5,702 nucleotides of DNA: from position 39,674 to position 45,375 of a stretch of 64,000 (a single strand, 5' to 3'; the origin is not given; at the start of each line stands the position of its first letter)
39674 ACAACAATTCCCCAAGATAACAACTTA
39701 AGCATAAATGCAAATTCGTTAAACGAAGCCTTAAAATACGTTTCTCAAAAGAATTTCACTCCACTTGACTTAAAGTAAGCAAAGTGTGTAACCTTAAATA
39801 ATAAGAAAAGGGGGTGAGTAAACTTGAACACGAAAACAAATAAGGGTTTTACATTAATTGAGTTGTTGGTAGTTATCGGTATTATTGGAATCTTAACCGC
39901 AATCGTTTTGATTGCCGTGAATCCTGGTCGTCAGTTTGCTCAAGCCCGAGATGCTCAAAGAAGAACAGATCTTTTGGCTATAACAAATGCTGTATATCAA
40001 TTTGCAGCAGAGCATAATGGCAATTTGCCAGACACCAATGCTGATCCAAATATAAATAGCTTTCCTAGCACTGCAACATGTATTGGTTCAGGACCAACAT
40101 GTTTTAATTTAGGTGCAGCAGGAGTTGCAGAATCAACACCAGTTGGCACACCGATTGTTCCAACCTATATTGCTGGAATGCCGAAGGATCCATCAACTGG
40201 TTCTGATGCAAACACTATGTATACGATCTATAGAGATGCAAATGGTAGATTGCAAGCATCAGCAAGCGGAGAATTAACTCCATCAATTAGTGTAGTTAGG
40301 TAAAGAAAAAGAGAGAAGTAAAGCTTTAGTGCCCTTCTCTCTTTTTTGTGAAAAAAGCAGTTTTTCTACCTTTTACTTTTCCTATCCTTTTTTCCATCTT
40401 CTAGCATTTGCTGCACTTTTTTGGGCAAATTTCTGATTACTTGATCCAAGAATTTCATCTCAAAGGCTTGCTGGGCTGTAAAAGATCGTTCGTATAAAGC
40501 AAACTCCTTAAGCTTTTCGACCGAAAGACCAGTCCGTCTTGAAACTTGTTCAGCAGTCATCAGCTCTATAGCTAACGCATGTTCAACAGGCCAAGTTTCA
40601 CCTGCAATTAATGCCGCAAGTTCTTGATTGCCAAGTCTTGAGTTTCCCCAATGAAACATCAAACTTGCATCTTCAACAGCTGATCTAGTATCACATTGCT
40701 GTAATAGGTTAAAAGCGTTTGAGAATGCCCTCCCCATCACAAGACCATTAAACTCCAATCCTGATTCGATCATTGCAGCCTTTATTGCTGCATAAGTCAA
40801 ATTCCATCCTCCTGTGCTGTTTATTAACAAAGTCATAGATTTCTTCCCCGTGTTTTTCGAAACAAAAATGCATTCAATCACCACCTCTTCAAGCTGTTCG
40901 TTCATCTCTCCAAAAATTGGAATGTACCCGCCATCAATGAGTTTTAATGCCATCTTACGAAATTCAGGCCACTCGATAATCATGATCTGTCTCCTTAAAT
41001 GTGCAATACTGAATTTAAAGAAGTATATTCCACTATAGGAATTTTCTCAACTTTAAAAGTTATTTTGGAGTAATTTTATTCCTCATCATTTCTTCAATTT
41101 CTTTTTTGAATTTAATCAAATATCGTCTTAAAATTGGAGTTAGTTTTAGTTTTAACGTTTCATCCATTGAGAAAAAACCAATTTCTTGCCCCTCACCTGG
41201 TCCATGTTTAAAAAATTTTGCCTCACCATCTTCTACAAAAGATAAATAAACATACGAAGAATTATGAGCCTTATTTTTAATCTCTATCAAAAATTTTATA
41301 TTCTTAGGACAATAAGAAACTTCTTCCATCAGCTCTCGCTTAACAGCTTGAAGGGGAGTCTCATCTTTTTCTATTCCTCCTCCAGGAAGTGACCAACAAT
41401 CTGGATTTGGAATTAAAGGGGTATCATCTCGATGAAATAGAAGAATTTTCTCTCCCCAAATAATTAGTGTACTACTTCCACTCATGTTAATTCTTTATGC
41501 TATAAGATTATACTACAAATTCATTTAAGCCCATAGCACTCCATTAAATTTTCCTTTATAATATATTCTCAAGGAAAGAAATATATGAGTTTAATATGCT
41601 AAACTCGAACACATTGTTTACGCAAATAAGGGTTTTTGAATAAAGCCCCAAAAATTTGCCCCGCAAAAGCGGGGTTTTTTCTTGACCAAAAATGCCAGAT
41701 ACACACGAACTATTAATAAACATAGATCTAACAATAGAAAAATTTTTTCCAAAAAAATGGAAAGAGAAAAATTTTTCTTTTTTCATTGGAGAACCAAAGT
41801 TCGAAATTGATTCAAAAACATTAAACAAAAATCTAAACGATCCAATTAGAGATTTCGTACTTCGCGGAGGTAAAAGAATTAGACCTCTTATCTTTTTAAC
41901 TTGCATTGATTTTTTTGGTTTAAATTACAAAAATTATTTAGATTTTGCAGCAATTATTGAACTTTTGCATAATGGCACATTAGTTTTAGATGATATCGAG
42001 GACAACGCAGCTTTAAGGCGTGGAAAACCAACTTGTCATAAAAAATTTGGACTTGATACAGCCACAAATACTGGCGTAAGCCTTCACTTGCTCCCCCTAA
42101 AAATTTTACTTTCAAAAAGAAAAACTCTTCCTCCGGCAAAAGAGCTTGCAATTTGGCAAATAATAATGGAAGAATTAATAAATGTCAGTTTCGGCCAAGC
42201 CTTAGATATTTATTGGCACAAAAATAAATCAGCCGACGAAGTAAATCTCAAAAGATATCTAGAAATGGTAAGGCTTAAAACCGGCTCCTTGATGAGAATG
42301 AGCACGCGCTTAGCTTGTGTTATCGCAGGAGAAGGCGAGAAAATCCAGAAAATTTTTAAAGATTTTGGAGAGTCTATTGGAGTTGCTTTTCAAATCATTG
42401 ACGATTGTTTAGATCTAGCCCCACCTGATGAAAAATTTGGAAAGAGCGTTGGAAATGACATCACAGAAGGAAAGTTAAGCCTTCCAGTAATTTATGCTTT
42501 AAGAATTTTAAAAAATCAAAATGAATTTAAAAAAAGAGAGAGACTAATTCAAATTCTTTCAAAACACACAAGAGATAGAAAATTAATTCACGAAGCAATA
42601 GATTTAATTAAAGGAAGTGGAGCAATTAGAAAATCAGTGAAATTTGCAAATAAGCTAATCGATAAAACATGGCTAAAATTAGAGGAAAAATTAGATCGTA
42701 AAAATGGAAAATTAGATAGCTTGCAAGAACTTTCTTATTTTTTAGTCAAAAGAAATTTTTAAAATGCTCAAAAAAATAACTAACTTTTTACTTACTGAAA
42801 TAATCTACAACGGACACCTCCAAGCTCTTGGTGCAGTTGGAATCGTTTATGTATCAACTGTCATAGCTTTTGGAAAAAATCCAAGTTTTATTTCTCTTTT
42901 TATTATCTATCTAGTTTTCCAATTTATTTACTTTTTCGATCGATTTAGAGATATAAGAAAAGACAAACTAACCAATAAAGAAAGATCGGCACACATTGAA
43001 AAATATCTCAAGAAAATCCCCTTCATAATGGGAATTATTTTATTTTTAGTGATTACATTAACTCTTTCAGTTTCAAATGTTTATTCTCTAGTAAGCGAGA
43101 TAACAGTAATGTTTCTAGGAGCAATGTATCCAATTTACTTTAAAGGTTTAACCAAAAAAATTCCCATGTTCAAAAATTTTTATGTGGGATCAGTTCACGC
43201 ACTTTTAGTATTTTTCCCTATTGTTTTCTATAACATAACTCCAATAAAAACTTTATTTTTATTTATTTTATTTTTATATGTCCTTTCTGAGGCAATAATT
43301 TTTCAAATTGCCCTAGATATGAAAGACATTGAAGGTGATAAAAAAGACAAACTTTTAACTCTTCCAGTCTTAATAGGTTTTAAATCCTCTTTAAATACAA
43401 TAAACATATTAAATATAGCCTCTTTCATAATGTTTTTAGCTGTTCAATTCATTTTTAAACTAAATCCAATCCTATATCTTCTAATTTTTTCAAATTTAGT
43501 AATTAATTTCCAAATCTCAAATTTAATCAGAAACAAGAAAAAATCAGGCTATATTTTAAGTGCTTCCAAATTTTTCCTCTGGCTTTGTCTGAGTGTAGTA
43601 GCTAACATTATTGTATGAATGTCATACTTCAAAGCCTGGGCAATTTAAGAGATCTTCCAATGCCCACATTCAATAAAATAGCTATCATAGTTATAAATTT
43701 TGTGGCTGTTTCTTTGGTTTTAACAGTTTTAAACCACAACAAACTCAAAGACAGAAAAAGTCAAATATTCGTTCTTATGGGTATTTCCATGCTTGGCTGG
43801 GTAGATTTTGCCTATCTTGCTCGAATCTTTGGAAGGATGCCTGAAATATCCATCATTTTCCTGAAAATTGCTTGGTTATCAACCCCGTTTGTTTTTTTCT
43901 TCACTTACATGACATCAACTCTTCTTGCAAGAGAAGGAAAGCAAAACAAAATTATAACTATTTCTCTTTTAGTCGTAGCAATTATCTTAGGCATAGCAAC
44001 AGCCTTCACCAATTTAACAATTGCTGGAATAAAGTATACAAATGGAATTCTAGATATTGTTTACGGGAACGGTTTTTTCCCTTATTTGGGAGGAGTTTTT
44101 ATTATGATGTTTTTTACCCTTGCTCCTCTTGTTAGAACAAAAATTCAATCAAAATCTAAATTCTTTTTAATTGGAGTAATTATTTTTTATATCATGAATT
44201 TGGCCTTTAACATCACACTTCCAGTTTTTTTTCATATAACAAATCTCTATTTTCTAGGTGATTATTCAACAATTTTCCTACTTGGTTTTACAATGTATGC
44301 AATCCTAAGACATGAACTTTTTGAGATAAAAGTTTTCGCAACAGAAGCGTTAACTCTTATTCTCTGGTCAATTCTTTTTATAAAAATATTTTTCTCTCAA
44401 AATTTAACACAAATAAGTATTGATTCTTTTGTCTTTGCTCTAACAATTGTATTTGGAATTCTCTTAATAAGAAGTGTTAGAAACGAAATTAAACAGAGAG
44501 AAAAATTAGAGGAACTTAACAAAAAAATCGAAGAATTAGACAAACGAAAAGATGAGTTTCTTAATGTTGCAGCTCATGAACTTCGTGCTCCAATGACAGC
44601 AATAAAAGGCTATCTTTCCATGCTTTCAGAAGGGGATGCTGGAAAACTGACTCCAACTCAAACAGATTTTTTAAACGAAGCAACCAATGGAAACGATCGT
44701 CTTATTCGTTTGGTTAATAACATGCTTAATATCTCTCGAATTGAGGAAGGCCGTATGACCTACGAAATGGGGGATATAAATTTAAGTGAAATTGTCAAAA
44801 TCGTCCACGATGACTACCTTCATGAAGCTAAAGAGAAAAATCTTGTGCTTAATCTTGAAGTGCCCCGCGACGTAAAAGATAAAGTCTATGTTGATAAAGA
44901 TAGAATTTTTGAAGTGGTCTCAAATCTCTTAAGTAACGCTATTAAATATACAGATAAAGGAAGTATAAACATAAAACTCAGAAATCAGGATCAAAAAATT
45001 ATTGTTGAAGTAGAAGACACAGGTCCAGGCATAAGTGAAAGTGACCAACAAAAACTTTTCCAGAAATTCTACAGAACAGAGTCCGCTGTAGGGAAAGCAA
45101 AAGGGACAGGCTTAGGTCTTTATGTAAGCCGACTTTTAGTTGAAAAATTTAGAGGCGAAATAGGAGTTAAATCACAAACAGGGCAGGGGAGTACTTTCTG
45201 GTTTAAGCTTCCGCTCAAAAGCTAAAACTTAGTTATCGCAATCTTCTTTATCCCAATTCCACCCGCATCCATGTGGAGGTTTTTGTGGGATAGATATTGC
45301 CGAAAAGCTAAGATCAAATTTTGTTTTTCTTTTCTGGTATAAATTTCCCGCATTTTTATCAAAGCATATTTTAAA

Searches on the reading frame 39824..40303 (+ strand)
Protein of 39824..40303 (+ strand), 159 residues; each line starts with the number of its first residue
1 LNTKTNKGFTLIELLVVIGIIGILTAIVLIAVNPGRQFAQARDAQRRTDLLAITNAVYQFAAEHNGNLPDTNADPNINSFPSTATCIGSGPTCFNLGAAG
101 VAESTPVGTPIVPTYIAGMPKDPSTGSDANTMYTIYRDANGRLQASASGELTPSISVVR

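Call 68: search_protein_families(library=pfam, proteins=[window:39824-40303:+], max_evalue=0.001)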
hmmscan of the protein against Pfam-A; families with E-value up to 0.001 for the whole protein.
window:39824-40303:+ (159 aa): 1 family
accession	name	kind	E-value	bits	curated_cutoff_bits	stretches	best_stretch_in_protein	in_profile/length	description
PF07963.17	N_methyl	-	1.5e-08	34.3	21.2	1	4-29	2-27/27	Prokaryotic N-terminal methylation motif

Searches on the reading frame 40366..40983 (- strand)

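Call 68: search_protein_families(library=pfam, proteins=[window:40366-40983:-], max_evalue=0.001)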
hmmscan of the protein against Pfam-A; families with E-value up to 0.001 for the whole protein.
window:40366-40983:- (205 aa): 1 family
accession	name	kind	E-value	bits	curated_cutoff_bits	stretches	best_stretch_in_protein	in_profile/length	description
PF00574.28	CLP_protease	-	8.3e-10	39.3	20.2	1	14-185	12-181/182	Clp protease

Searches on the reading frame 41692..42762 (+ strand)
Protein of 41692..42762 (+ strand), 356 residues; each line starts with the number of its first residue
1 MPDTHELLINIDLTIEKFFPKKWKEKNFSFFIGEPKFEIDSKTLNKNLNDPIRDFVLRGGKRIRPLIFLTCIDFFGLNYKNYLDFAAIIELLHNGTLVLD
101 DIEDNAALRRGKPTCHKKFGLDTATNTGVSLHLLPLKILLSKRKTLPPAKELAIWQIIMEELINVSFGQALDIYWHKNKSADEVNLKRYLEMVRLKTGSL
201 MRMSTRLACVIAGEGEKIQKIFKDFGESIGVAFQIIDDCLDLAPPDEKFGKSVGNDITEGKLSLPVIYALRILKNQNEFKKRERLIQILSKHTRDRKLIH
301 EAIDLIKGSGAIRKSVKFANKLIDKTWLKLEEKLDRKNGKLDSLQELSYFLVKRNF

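Call 68: search_protein_families(library=pfam, proteins=[window:41692-42762:+], max_evalue=0.001)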
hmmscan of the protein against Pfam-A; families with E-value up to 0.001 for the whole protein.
window:41692-42762:+ (356 aa): 1 family
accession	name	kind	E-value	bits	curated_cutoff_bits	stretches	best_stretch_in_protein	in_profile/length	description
PF00348.22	polyprenyl_synt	-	8.3e-66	222.2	27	1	46-305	2-250/251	Polyprenyl synthetase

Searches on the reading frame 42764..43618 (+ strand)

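Call 68: search_protein_families(library=pfam, proteins=[window:42764-43618:+], max_evalue=0.001)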
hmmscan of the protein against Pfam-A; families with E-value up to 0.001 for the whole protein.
window:42764-43618:+ (284 aa): 1 family
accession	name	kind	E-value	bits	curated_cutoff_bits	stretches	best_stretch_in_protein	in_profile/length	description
PF01040.23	UbiA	-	5.2e-14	52.6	34.2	1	28-273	5-248/250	UbiA prenyltransferase family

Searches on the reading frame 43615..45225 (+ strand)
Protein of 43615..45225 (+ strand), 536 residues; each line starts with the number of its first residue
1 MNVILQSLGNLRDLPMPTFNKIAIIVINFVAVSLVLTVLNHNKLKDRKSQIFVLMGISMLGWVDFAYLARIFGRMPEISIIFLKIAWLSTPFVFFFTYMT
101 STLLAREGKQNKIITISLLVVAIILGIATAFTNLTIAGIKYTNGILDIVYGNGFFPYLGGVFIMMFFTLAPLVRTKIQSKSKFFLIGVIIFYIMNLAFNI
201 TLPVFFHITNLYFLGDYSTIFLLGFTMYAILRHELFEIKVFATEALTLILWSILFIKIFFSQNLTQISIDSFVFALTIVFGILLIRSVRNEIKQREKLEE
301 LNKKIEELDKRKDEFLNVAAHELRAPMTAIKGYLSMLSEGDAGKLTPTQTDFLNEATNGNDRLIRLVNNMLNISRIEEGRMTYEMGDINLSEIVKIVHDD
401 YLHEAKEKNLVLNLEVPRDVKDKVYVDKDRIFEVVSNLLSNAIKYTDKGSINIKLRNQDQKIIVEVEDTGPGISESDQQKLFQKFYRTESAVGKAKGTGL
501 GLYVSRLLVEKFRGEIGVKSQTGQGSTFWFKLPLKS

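Call 3: search_protein_families(library=pfam, proteins=[window:43615-45225:+], max_evalue=1)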
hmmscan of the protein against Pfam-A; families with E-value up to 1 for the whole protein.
window:43615-45225:+ (536 aa): 10 families
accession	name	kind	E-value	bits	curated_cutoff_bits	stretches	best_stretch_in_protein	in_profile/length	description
PF02518.31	HATPase_c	-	5e-31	107.8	26.4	1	427-535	2-110/111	Histidine kinase-, DNA gyrase B-, and HSP90-like ATPase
PF00512.31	HisKA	-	2.2e-17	63.3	26.9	1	312-379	2-66/66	His Kinase A (phospho-acceptor) domain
PF13581.12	HATPase_c_2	-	5.3e-05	23.7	27.4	1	436-512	37-112/127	Histidine kinase-like ATPase domain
PF14501.12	HATPase_c_5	-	0.00037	20.8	22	1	431-521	6-91/102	GHKL domain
PF13589.12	HATPase_c_3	-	0.017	15.5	25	1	433-491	5-62/137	Histidine kinase-, DNA gyrase B-, and HSP90-like ATPase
PF04977.20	DivIC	-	0.019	15.2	28.9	1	274-314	2-42/80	Septum formation initiator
PF10425.15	SdrG_C_C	-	0.048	14.2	24.4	1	419-467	71-122/156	C-terminus of bacterial fibrinogen-binding adhesin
PF18210.6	Knl1_RWD_C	-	0.12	12.9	27.8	1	295-319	3-27/151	Knl1 RWD C-terminal domain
PF01757.29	Acyl_transf_3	-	0.19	11.2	31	1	163-285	131-259/326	Acyltransferase domain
PF07047.17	OPA3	-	0.22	11.8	25.7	1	269-314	77-120/121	Optic atrophy 3 protein (OPA3)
